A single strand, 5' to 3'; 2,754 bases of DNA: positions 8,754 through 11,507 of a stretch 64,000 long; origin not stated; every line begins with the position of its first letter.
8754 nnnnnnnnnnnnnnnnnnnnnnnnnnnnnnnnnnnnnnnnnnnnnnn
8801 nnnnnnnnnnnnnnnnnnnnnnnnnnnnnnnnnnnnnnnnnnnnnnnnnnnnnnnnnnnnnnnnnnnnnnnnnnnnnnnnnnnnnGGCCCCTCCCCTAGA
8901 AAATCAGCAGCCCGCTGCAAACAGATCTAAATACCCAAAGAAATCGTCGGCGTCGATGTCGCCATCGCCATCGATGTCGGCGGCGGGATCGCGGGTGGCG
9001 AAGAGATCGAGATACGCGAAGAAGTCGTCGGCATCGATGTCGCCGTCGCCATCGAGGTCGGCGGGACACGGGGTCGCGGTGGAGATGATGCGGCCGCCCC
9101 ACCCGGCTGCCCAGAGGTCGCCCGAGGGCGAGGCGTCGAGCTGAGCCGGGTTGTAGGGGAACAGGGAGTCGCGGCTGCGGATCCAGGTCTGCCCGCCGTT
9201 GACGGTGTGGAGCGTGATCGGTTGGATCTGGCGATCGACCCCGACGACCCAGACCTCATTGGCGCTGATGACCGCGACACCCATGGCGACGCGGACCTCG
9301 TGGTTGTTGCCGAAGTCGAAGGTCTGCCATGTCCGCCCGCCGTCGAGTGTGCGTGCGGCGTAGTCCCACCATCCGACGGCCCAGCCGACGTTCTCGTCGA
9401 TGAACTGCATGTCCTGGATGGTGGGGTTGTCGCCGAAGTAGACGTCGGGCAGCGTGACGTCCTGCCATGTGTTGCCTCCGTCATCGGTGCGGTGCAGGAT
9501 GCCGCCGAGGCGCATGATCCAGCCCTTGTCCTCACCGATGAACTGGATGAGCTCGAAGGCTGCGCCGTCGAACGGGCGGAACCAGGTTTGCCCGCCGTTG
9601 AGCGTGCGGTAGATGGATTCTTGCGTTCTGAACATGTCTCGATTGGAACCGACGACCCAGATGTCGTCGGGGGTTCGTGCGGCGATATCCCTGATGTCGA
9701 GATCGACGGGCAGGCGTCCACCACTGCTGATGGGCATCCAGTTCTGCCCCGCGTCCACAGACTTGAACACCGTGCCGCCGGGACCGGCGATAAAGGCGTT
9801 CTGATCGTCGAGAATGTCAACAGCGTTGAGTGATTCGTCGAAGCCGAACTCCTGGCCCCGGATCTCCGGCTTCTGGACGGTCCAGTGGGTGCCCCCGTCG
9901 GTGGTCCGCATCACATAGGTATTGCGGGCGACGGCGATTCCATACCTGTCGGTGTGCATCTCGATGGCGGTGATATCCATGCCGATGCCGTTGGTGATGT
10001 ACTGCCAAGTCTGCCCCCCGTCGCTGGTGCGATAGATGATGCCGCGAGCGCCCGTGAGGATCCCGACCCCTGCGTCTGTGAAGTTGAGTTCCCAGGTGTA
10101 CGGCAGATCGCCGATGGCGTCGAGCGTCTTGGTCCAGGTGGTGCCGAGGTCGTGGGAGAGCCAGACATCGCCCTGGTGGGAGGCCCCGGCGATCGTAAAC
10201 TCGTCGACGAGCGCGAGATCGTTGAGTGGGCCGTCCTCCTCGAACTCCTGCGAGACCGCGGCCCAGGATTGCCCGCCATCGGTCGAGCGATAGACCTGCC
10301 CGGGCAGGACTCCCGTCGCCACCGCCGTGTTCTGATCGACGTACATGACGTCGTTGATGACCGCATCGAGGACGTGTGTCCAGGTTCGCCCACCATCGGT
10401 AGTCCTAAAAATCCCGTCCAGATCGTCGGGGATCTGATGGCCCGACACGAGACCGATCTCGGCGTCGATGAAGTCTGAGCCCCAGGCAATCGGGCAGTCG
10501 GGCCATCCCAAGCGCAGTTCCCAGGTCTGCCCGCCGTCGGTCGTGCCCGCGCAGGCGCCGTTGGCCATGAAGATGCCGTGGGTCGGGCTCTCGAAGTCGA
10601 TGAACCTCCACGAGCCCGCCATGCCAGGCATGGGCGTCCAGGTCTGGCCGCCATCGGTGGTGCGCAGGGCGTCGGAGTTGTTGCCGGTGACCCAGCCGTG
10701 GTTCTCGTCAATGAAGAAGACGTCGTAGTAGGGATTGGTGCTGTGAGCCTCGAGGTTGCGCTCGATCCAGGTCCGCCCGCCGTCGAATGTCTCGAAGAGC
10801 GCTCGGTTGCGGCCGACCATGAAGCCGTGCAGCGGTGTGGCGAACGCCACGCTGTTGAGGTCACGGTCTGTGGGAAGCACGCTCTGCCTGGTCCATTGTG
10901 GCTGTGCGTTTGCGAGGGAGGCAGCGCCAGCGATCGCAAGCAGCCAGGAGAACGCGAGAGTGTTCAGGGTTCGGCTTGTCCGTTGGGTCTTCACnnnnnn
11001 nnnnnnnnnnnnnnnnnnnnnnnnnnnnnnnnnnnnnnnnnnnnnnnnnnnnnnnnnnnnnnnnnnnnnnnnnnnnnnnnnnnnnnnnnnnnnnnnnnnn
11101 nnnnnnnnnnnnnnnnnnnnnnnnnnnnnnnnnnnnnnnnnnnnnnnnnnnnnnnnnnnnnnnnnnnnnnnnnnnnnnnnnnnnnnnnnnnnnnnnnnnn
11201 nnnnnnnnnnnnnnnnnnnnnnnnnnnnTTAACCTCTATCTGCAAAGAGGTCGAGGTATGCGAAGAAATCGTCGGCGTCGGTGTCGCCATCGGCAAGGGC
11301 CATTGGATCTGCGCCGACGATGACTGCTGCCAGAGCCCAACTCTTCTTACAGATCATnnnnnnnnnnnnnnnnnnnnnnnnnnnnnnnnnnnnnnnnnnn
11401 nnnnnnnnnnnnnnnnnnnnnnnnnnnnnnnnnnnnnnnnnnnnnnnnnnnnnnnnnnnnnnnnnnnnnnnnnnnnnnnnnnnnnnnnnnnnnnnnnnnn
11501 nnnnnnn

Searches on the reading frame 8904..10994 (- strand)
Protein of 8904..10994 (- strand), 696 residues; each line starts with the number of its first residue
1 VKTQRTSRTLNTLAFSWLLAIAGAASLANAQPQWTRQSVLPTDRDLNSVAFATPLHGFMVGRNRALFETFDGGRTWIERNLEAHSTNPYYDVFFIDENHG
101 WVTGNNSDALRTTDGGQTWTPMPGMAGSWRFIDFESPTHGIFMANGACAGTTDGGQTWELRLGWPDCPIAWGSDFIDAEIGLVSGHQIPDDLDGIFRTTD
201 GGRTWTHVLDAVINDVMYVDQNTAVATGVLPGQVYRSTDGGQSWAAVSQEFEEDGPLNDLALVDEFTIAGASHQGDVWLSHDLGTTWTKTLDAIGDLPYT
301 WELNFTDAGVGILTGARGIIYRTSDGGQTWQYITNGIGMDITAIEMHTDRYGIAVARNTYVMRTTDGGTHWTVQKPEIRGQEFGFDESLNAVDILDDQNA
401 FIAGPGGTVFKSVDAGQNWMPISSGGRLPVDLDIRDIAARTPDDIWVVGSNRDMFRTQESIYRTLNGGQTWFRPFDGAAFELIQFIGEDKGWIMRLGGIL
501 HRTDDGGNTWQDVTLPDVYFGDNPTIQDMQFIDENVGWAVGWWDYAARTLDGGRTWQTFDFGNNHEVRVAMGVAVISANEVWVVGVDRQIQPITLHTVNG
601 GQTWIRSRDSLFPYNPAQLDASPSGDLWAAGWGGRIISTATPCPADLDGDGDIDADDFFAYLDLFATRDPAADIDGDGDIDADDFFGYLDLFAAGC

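Call 12: search_protein_families(library=ncbifam, proteins=[window:8904-10994:-], max_evalue=0.01)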
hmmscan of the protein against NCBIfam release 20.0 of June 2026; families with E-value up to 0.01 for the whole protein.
window:8904-10994:- (696 aa): 3 families
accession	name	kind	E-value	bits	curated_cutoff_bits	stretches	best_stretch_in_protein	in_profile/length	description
NF010237.0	PRK13684.1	equivalog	7.5e-55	186.3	326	5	6-159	8-165/334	photosynthesis system II assembly factor Ycf48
NF045728.1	glycosyl_F510_1955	equivalog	6.9e-28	97.6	175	4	185-293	60-176/246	F510_1955 family glycosylhydrolase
NF041540.1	dockerin_GC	domain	4.2e-15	55.9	29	1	643-696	1-67/67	GC-type dockerin domain-anchored protein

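Call 13: search_protein_families(library=pfam, proteins=[window:8904-10994:-], max_evalue=0.01)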
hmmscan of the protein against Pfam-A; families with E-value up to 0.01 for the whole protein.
window:8904-10994:- (696 aa): 3 families
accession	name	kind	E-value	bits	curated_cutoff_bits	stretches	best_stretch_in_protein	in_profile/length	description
PF14870.12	PSII_BNR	-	6.8e-54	183.6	27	5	32-122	7-97/303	Photosynthesis system II assembly factor YCF48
PF15902.12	Sortilin-Vps10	-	8.9e-24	84.5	33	2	361-471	3-109/446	Sortilin, neurotensin receptor 3,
PF02012.26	BNR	-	2.7e-17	60.3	27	0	235-245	1-11/12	BNR/Asp-box repeat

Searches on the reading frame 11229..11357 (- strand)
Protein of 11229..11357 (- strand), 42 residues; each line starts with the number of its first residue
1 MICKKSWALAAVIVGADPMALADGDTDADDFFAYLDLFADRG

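Call 12: search_protein_families(library=ncbifam, proteins=[window:11229-11357:-], max_evalue=0.01)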
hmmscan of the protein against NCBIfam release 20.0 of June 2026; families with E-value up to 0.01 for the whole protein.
window:11229-11357:- (42 aa): 1 family
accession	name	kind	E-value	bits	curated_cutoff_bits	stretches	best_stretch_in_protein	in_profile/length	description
NF041540.1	dockerin_GC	domain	8.2e-05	22.9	29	1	20-39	12-31/67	GC-type dockerin domain-anchored protein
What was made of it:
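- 11229..11357 (-): Mini-ORF of 42 aa: a signal-peptide-like N-terminus plus one dockerin repeat, without the terminal Gly-Cys. It is either a remnant or a small regulated peptide. NF041540 scores 22.9 bits, below the cut-off of 29 (call 12).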

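Call 13: search_protein_families(library=pfam, proteins=[window:11229-11357:-], max_evalue=0.01)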
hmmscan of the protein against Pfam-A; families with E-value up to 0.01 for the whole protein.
window:11229-11357:- (42 aa): 0 families
